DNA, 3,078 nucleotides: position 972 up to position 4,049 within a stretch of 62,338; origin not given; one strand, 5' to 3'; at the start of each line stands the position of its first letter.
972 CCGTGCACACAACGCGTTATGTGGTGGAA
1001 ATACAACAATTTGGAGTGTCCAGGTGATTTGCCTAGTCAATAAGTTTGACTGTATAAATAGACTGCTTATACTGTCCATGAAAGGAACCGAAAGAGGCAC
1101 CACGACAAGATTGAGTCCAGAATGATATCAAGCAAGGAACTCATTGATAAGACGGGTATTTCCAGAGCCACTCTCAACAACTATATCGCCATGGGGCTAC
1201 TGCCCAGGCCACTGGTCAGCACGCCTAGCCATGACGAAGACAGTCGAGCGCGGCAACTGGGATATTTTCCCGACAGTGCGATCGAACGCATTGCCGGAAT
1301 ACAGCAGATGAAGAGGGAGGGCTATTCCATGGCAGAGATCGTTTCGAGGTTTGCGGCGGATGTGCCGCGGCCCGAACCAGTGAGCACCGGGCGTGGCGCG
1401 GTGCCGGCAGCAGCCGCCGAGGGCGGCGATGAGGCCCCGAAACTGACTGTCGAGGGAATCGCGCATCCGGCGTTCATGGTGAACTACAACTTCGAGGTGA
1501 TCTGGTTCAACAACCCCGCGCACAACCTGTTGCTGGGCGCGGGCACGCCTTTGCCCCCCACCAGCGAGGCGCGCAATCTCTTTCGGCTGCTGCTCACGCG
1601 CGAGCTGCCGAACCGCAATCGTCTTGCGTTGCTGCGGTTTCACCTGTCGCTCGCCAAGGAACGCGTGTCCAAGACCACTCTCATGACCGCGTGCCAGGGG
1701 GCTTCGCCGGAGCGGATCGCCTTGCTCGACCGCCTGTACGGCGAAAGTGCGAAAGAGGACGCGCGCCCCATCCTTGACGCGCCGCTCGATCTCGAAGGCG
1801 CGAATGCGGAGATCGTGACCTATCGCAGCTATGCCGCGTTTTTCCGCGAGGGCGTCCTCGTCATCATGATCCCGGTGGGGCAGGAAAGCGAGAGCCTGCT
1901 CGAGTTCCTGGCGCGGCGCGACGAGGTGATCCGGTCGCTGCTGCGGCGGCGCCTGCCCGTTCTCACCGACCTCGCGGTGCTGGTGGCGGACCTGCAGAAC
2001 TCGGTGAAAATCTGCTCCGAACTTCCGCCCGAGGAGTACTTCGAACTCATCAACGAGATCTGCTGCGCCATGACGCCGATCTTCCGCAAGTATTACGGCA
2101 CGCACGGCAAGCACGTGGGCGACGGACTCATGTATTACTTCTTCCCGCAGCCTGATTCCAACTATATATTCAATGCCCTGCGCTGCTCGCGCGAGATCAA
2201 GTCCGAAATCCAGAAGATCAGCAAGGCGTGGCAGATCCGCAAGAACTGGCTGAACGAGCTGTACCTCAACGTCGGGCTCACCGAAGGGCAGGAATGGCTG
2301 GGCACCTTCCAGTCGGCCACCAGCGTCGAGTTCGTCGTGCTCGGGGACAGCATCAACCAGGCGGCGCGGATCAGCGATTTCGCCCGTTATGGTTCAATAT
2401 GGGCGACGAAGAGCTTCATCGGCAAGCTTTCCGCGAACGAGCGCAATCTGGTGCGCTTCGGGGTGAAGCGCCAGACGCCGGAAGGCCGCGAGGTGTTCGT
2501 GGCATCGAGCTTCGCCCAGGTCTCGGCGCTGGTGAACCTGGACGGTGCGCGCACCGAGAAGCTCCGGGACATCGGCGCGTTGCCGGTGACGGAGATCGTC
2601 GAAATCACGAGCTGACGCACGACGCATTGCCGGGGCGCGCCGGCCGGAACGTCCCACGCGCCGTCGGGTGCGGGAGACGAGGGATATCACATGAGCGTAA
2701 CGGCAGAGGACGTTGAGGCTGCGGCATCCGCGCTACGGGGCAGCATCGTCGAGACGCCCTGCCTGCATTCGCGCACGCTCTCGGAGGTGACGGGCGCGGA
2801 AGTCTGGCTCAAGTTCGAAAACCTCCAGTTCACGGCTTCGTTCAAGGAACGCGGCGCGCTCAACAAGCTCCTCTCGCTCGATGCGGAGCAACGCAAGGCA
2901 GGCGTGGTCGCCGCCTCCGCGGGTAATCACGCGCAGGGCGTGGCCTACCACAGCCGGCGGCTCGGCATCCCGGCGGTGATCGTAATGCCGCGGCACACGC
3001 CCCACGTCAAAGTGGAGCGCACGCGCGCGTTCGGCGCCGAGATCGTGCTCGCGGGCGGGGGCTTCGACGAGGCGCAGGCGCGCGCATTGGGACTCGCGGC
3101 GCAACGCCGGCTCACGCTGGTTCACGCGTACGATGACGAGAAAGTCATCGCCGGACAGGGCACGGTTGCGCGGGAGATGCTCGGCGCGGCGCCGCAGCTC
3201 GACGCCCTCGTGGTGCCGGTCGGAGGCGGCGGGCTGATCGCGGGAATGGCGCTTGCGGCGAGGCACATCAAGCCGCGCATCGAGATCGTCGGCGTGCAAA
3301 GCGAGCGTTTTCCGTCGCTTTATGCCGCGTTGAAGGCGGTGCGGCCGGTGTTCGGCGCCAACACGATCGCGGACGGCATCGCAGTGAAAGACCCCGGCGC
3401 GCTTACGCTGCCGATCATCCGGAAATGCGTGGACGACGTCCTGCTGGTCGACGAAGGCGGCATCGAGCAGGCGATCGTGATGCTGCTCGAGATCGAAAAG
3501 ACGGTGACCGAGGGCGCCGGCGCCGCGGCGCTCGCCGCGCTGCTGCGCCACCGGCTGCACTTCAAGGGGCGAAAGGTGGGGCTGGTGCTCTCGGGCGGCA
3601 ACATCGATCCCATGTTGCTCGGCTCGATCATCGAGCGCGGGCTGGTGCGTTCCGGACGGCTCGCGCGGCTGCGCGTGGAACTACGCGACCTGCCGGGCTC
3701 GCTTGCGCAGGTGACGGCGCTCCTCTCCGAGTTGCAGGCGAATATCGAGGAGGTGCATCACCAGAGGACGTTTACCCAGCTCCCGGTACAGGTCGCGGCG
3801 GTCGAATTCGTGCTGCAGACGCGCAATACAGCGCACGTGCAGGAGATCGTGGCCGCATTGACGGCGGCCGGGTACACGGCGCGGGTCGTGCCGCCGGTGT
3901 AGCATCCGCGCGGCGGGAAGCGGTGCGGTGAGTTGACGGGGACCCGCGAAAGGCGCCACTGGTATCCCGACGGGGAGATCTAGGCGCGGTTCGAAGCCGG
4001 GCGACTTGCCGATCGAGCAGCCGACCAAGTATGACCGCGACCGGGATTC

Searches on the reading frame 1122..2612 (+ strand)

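Call 14: search_protein_families(library=pfam, proteins=[window:1122-2612:+], max_evalue=0.001)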
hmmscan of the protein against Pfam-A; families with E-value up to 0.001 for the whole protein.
window:1122-2612:+ (497 aa): 2 families
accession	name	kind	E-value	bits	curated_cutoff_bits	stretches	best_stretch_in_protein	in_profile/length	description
PF00211.25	Guanylate_cyc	-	1.9e-07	31.3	21.9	1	283-437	8-156/183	Adenylate and Guanylate cyclase catalytic domain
PF13411.12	MerR_1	-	1e-05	26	21.6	1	3-73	2-62/69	MerR HTH family regulatory protein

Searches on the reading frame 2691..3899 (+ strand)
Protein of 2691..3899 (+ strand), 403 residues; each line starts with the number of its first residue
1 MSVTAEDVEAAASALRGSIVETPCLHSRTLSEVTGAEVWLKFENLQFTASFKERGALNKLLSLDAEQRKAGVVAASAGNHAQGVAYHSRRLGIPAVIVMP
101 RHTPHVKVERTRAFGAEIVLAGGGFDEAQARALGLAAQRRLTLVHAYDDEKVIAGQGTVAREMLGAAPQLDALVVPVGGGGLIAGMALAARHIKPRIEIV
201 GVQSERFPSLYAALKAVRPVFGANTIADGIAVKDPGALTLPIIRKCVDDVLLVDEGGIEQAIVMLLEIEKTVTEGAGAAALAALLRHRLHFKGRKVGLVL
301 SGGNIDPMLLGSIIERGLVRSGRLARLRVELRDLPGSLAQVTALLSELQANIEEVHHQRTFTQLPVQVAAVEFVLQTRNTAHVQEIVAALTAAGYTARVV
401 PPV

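Call 14: search_protein_families(library=pfam, proteins=[window:2691-3899:+], max_evalue=0.001)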
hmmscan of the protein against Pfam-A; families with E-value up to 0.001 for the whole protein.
window:2691-3899:+ (403 aa): 3 families
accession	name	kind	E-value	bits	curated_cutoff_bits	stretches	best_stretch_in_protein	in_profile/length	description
PF00291.31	PALP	-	1.3e-80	271.4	35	1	18-302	4-295/295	Pyridoxal-phosphate dependent enzyme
PF13291.12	ACT_4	-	9e-08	33.1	27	1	325-392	7-71/80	ACT domain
PF01842.31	ACT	-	7.6e-07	29.2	27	1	326-386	2-60/66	ACT domain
